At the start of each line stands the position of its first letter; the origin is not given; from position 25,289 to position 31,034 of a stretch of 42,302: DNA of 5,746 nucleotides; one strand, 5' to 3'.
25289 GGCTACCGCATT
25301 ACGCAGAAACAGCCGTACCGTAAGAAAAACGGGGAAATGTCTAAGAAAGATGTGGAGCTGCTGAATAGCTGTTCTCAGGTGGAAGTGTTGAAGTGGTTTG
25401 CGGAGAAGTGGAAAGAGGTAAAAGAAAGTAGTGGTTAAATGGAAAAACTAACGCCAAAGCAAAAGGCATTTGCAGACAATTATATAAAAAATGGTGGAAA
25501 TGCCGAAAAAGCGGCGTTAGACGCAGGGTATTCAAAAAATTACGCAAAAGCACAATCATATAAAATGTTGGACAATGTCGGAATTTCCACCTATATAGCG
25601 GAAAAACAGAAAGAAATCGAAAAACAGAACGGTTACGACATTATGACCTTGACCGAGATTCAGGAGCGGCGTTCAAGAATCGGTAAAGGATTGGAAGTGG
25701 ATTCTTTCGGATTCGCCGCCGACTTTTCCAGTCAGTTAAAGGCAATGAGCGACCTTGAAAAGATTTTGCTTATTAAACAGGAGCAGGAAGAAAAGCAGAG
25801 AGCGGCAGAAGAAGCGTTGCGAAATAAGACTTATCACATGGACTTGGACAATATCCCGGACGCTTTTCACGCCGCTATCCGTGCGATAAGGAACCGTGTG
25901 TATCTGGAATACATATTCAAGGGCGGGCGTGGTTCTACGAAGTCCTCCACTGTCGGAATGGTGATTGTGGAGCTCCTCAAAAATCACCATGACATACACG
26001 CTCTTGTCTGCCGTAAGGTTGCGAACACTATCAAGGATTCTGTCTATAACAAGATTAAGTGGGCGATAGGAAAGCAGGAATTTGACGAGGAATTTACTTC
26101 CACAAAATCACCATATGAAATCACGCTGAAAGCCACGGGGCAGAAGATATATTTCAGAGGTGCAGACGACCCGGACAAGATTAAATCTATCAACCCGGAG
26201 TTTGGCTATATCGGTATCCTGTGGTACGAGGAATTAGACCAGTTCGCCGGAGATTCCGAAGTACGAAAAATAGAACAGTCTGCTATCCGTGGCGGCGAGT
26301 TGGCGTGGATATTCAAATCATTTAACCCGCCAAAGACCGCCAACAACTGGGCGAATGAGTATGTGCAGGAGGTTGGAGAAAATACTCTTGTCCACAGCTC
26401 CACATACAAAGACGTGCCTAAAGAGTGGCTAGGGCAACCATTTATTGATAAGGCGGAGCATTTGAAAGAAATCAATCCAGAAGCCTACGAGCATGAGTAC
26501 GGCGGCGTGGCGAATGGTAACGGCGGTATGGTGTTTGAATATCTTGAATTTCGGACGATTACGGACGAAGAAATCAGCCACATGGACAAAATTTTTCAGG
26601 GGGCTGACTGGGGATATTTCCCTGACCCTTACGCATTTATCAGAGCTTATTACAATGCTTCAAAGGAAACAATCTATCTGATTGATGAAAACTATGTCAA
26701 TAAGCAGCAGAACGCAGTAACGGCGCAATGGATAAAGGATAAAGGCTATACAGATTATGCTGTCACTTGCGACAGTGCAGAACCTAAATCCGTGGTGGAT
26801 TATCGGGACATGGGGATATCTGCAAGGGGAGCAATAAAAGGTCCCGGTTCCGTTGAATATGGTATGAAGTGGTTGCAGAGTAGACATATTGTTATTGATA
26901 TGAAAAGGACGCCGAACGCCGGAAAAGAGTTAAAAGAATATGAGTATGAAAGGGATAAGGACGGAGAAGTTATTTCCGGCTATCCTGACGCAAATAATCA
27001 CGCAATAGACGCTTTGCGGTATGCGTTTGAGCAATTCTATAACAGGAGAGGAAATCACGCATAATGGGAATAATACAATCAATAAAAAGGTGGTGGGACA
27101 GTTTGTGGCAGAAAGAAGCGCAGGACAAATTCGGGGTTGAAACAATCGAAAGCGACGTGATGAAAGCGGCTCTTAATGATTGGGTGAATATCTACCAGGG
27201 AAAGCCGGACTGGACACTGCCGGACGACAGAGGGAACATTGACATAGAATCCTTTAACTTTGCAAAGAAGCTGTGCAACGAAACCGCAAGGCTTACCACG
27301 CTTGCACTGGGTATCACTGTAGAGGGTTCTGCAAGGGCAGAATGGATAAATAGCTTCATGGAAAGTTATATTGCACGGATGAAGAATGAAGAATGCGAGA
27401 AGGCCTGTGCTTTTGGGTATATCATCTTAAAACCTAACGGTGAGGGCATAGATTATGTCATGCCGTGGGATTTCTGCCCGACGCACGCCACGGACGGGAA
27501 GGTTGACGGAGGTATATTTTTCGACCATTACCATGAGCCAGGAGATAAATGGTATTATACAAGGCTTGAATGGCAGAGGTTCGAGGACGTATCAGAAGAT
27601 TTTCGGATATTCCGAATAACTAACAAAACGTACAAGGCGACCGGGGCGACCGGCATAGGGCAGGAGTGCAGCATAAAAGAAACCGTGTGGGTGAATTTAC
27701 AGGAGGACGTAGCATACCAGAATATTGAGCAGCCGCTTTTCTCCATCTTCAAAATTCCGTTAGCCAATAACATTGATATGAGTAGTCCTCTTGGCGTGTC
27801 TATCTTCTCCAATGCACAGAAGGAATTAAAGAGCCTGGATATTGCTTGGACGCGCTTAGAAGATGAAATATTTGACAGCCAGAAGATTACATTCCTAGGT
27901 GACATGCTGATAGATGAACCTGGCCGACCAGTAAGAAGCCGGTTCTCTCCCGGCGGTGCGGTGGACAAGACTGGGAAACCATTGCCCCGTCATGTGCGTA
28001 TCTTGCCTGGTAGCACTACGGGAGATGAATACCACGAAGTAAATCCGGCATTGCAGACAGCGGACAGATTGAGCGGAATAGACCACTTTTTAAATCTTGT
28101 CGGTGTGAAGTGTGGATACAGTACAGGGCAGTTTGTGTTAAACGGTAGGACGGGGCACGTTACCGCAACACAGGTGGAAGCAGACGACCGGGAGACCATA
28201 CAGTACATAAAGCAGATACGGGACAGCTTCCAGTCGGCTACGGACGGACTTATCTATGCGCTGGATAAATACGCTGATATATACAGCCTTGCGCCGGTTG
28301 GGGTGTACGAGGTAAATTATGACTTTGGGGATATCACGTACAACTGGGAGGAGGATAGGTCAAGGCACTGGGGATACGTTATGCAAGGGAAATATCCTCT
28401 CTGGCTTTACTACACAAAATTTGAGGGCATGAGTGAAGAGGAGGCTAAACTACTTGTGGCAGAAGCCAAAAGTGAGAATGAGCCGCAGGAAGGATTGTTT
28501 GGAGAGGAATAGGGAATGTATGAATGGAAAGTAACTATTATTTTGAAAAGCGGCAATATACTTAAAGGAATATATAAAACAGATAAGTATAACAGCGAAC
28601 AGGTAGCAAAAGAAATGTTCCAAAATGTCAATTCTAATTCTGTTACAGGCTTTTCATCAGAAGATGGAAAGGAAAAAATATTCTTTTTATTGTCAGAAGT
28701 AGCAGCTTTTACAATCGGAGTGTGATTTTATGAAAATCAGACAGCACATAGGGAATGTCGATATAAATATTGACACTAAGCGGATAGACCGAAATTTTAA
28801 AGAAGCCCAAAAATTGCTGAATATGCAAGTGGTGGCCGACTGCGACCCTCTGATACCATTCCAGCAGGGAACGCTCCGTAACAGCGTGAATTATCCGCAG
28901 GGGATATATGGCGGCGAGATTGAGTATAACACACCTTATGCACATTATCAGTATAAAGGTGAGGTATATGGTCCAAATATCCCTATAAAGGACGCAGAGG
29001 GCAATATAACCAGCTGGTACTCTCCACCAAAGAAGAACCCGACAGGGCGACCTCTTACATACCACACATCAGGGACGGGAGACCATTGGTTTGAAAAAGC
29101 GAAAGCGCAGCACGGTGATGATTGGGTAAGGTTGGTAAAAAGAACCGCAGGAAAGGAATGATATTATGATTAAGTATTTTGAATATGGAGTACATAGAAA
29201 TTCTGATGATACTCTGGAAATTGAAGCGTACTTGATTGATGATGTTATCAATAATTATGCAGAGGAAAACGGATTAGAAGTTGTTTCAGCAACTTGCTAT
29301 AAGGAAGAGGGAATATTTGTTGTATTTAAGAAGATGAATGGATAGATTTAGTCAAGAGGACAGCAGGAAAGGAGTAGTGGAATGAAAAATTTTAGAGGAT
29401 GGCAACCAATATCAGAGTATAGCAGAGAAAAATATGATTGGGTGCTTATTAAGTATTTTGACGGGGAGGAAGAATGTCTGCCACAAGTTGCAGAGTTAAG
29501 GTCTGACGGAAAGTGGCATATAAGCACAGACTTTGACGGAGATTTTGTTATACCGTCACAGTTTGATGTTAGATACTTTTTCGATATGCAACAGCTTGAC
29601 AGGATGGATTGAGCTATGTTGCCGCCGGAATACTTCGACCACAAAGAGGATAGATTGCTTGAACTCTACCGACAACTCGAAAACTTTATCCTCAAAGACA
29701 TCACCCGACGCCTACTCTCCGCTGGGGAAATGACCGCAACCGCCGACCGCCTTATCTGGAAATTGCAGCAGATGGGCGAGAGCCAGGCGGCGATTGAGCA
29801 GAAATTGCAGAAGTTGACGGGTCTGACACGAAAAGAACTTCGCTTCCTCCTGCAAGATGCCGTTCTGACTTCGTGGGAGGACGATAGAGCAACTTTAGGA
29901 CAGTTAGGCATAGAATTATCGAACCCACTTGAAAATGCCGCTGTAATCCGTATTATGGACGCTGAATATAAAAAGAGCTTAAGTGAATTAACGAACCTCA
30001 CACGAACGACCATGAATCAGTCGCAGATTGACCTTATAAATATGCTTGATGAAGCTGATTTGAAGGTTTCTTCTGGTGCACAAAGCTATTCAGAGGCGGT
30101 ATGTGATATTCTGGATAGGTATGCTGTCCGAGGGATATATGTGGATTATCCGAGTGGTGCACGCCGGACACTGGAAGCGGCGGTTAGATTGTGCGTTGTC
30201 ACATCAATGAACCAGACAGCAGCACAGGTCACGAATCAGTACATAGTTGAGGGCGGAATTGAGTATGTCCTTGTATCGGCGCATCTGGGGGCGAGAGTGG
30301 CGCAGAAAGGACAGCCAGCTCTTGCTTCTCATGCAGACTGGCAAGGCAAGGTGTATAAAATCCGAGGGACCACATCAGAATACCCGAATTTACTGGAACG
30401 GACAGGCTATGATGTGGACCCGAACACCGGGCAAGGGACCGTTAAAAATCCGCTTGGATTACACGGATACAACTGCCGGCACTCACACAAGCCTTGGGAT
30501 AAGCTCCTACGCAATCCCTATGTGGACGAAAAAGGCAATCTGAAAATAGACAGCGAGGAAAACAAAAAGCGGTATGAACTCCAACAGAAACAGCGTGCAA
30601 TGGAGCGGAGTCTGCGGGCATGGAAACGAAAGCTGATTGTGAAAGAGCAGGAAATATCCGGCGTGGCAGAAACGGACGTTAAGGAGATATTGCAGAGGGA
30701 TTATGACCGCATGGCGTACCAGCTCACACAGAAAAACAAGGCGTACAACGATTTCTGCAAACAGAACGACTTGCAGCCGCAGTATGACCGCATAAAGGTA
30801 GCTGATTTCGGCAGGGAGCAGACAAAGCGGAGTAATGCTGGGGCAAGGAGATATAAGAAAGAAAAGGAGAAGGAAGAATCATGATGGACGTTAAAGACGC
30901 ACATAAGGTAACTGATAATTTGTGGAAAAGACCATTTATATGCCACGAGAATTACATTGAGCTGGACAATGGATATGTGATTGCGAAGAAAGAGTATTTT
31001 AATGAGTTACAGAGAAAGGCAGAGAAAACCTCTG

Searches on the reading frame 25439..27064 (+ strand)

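Call 7: search_protein_families(library=phrogs, proteins=[window:25439-27064:+], max_evalue=0.001)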
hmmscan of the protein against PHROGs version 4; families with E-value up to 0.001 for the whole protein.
window:25439-27064:+ (541 aa): 11 families
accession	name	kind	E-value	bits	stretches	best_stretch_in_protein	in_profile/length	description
phrog_3717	-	head and packaging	1.6e-54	186.3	1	138-402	6-269/277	terminase large subunit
phrog_2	-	head and packaging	1.1e-49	170.9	1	57-537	224-596/807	terminase large subunit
phrog_5653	-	head and packaging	2.6e-39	136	1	362-536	7-183/199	terminase large subunit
phrog_18557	-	head and packaging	6.3e-28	97.8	1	463-539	2-79/88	terminase large subunit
phrog_6672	-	head and packaging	9.1e-27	94.4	1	409-538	4-134/145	terminase large subunit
phrog_51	-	head and packaging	1e-21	78.9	1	1-118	86-219/261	terminase small subunit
phrog_8711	-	head and packaging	1.2e-15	58.3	1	138-216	8-86/89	terminase large subunit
phrog_17390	-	unknown function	2e-15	57.4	1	3-64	2-62/69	-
phrog_641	-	head and packaging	5e-06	28.1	1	4-66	3-64/162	terminase small subunit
phrog_2606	-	head and packaging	7.2e-06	26.5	1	2-62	87-147/310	terminase small subunit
phrog_10250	-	head and packaging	0.00011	23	1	345-537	5-219/228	terminase large subunit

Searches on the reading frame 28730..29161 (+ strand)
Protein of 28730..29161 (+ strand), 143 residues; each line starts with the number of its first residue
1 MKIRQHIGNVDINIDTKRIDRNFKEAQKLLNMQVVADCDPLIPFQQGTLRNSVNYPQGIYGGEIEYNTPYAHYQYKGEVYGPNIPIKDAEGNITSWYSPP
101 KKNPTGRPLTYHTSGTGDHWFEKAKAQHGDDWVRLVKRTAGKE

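Call 7: search_protein_families(library=phrogs, proteins=[window:28730-29161:+], max_evalue=0.001)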
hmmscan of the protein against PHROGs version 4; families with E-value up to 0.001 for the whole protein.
window:28730-29161:+ (143 aa): 1 family
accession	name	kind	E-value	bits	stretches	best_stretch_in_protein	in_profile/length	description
phrog_556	-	head and packaging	9e-33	115.2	1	9-142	46-159/295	minor head protein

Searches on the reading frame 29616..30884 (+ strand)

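Call 7: search_protein_families(library=phrogs, proteins=[window:29616-30884:+], max_evalue=0.001)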
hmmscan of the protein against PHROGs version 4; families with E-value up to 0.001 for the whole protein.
window:29616-30884:+ (422 aa): 2 families
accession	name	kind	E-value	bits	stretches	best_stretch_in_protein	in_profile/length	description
phrog_581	-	head and packaging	4.3e-78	264.7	1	1-416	19-401/564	minor head protein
phrog_12049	-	head and packaging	1.3e-06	28.4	1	142-340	141-326/745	head morphogenesis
